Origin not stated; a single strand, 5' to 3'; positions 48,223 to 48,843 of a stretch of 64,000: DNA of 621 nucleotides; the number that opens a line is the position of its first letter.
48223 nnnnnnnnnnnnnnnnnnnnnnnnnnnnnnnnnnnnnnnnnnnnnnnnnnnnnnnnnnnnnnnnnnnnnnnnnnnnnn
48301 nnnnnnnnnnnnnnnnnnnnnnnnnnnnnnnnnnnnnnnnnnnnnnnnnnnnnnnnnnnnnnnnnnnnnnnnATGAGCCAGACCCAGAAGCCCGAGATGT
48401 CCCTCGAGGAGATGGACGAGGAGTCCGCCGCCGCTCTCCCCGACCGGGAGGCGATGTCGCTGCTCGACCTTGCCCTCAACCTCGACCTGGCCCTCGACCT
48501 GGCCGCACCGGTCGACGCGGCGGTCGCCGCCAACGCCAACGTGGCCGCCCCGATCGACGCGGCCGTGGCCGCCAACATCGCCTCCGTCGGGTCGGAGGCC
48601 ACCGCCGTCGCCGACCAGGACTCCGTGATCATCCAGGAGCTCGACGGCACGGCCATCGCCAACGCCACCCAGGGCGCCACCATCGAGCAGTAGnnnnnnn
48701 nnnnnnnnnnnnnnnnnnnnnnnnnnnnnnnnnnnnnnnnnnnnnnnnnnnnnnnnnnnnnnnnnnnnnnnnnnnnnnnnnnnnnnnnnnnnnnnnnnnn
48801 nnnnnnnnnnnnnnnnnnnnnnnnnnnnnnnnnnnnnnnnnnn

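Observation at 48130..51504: Three tandem paralogous acidic repeat peptides with a shared leader-like N-terminus, followed by an M50 protease and a secreted CxxC protein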

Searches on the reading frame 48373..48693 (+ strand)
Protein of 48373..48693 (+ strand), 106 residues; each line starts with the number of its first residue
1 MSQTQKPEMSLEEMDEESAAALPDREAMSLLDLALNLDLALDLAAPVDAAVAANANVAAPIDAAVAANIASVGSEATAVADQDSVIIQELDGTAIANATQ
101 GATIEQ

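Call 3: search_protein_families(library=pfam, max_evalue=1, proteins=[window:48373-48690:+])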
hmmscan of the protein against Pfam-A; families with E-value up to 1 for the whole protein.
seq(106 aa): 0 families

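Call 4: search_protein_families(library=ncbifam, max_evalue=1, proteins=[window:48373-48690:+])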
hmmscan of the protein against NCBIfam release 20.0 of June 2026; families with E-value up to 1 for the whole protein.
seq(106 aa): 0 families

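Call 7: find_homologous_proteins(query=window:48373-48690:+, max_evalue=0.01)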
Query seq(106 aa) (106 aa): 1581 proteins with E <= 0.01 among 2165 candidates; the best 120 are listed.
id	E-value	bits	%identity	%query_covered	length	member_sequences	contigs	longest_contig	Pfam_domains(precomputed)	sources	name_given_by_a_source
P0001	2.7e-46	173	92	100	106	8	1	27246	-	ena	-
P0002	3.9e-43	163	88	97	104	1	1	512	-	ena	-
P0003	5.2e-43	163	88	97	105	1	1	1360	-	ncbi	-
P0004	3.8e-42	160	86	97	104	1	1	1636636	-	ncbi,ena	-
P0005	7.3e-42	159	87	97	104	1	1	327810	-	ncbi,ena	-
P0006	5.2e-41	156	83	97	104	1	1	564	-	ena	-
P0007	5.7e-41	156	84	96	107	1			-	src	-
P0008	9.7e-41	155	85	97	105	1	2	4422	-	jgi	jgi:hypothetical protein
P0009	1.1e-40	155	84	96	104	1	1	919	-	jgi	jgi:hypothetical protein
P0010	1.1e-40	155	85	97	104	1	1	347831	-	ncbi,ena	-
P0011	1.2e-40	155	83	97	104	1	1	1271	-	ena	-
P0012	1.4e-40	155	67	90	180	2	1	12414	-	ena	-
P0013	4.3e-40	153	64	70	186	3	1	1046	-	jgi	jgi:hypothetical protein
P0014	4.7e-40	153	83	96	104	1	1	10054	-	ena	-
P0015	2.1e-39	151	82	96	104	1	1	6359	-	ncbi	-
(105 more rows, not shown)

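Call 32: predict_structure(alignment_id=A2)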
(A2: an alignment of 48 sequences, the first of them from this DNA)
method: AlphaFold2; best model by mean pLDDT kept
length: 106 residues; sequences in the alignment: 48
mean_pLDDT: 62.0   pTM: 0.27
mean pLDDT of the five models: 62.0, 61.0, 57.9, 57.7, 50.7
residues with pLDDT >= 90: 0; 70-90: 44; 50-70: 31; < 50: 31
segments of 3 or more residues with pLDDT < 50: 1-3, 80-82, 84-106
pLDDT, mean of each block of 10 residues (from residue 1): 53 67 71 76 75 75 68 53 46 46 45
secondary structure, 60 per line:
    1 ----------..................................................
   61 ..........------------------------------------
elements in order: H11-70

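Call 46: search_protein_representatives(alignment_id=A2)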
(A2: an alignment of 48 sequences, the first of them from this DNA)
Query: 48 sequences, 179 profile positions. Proteins with E-value up to 0.001 (for the whole library): 658; up to 1e-10: 369; up to 1e-30: 136. The best 150 are listed.
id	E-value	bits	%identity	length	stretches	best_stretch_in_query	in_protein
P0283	3.8e-69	248.7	-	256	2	7-118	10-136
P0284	4.8e-68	245.2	-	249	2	9-118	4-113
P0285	6.5e-68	244.7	-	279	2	8-154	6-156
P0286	4.6e-66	238.7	-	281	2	5-174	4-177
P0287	1.1e-65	237.5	-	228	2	29-109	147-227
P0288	2.5e-65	236.3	-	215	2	8-117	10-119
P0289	8.6e-64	231.3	-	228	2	5-133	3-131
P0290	1.6e-62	227.2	-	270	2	5-116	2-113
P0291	5.6e-62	225.4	-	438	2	2-158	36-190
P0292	8.8e-62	224.7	-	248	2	6-126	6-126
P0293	1.2e-61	224.4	-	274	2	6-116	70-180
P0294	2.2e-60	220.2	-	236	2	5-144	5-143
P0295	5.2e-60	219.0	-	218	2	7-114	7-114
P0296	1.3e-59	217.6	-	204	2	6-122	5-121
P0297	1.8e-59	217.2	-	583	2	6-157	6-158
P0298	3.4e-59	216.3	-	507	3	29-107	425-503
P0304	4.3e-56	206.2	-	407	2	5-146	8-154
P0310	3.7e-53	196.6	-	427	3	29-110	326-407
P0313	2.8e-51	190.5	-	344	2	2-152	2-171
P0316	6.4e-49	182.8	-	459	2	30-123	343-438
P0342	1.1e-39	152.8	-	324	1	5-121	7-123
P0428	3.8e-29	118.4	-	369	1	4-95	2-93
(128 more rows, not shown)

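Call 51: search_protein_families(library=pfam, max_evalue=0.01, proteins=[P0297, P0298, P0291, P0304, P0310, P0316, P0313, P0342, P0428, P0283])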
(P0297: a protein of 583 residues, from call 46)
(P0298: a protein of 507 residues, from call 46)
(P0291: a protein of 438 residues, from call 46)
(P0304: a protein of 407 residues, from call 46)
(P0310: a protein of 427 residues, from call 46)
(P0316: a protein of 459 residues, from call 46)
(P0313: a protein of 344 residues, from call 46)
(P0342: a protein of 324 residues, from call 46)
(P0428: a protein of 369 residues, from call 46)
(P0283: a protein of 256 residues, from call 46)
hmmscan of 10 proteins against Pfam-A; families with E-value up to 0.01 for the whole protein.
P0297 (583 aa): 2 families
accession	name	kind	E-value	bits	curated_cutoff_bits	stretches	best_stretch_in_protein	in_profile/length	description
PF12396.14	DUF3659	-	4.4e-06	26.9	24.8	0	153-202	7-57/61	Protein of unknown function (DUF3659)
PF19209.5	CoV_S1_C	-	0.0066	17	27.1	0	149-172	26-49/58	Coronavirus spike glycoprotein S1, C-terminal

P0298 (507 aa): 0 families

P0291 (438 aa): 1 family
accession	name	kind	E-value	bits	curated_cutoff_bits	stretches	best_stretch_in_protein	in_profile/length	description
PF12396.14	DUF3659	-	0.0051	17.1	24.8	0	199-252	11-58/61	Protein of unknown function (DUF3659)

P0304 (407 aa): 0 families

P0310 (427 aa): 0 families

P0316 (459 aa): 0 families

P0313 (344 aa): 11 families
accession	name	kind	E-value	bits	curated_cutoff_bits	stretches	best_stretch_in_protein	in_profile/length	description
PF08651.15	DASH_Duo1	-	2.3e-07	30.9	25.4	0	166-201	7-42/74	DASH complex subunit Duo1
PF12352.13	V-SNARE_C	-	7.2e-07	29.8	27.1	0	159-184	36-61/66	Snare region anchored in the vesicle membrane C-terminus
PF06103.16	DUF948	-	8.1e-07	29.6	37.2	1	153-194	38-79/89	Bacterial protein of unknown function (DUF948)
PF23991.1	DUF7310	-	1.1e-05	26.3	40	0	161-211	25-75/83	Coiled-coil region of unknown function (DUF7310)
PF07889.17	DUF1664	-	0.00029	21.3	34.6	1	153-228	46-121/124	Protein of unknown function (DUF1664)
PF11887.13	Mce4_CUP1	-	0.00048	20.2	32.6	1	156-260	58-162/222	Cholesterol uptake porter CUP1 of Mce4, putative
PF06009.19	Laminin_II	-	0.00072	20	33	1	172-235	2-65/138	Laminin Domain II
PF04513.17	Baculo_PEP_C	-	0.0022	18.5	38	1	155-245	41-127/140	Baculovirus polyhedron envelope protein, PEP, C terminus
PF06810.17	Phage_scaffold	-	0.0041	17.5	35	0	158-200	24-66/170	Phage capsid assembly scaffolding protein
PF05531.17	NPV_P10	-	0.0064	17.4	29.8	0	212-260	15-66/75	Nucleopolyhedrovirus P10 protein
PF23854.1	DUF7217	-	0.008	16.3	29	0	205-261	134-191/238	Domain of unknown function (DUF7217)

P0342 (324 aa): 0 families

P0428 (369 aa): 0 families

P0283 (256 aa): 0 families

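Call 58: search_protein_families(library=padloc, max_evalue=0.01, proteins=[window:48373-48693:+])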
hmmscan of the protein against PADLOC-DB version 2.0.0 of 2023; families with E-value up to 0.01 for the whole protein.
window:48373-48693:+ (106 aa): 0 families

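Call 74: list_cluster_members(proteins=[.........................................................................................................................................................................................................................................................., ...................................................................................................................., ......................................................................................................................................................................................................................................, window:48373-48690:+, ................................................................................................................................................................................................])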
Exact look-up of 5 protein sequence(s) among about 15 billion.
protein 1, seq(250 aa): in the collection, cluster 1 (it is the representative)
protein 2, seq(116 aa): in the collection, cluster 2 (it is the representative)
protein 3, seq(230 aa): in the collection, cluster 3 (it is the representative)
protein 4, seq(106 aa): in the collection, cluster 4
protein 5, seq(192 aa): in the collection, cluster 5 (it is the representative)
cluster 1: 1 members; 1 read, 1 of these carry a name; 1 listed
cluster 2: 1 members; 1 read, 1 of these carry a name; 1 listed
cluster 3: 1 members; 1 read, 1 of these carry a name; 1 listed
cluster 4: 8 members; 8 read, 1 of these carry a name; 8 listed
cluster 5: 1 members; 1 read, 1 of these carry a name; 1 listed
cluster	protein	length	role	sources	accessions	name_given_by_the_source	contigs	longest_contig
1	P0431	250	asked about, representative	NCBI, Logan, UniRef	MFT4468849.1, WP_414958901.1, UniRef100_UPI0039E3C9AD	peptidoglycan-binding protein [Arthrobacter sulfonylureivorans] | peptidoglycan-binding protein n=1 Tax=Arthrobacter sulfonylureivorans TaxID=2486855 ...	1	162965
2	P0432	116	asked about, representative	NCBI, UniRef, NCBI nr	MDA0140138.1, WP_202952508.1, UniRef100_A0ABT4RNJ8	hypothetical protein [Solirubrobacter deserti] | Peptidoglycan-binding protein n=1 Tax=Solirubrobacter deserti TaxID=2282478 ...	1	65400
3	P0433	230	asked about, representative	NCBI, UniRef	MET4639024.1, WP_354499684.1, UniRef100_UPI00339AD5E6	peptidoglycan-binding protein [Mycetocola sp. 2940] | peptidoglycan-binding protein n=1 Tax=Mycetocola sp. 2940 TaxID=3156452 ...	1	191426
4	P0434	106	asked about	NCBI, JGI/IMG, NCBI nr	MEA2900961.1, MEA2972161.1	MAG: hypothetical protein QOH36_848 [Actinomycetota bacterium] | hypothetical protein | hypothetical protein [Actinomycetota bacterium]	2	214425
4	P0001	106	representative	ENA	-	-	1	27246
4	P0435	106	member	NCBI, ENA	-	-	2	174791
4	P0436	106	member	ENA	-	-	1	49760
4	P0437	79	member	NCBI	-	-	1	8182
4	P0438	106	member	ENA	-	-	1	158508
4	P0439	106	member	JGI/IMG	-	-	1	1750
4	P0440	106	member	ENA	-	-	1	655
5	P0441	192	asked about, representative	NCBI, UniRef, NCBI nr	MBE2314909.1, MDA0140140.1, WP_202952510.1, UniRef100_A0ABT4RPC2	hypothetical protein DVA67_002905 [Solirubrobacter sp. CPCC 204708] | Uncharacterized protein n=1 Tax=Solirubrobacter deserti TaxID=2282478 ... | hypothetical protein [Solirubrobacter deserti]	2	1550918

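Call 75: search_protein_families(library=pfam, max_evalue=10, proteins=[P0431, P0433, P0432])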
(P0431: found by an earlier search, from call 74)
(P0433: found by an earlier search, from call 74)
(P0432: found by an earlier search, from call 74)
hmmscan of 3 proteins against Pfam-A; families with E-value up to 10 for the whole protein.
P0431 (250 aa): 0 families

P0433 (230 aa): 0 families

P0432 (116 aa): 0 families
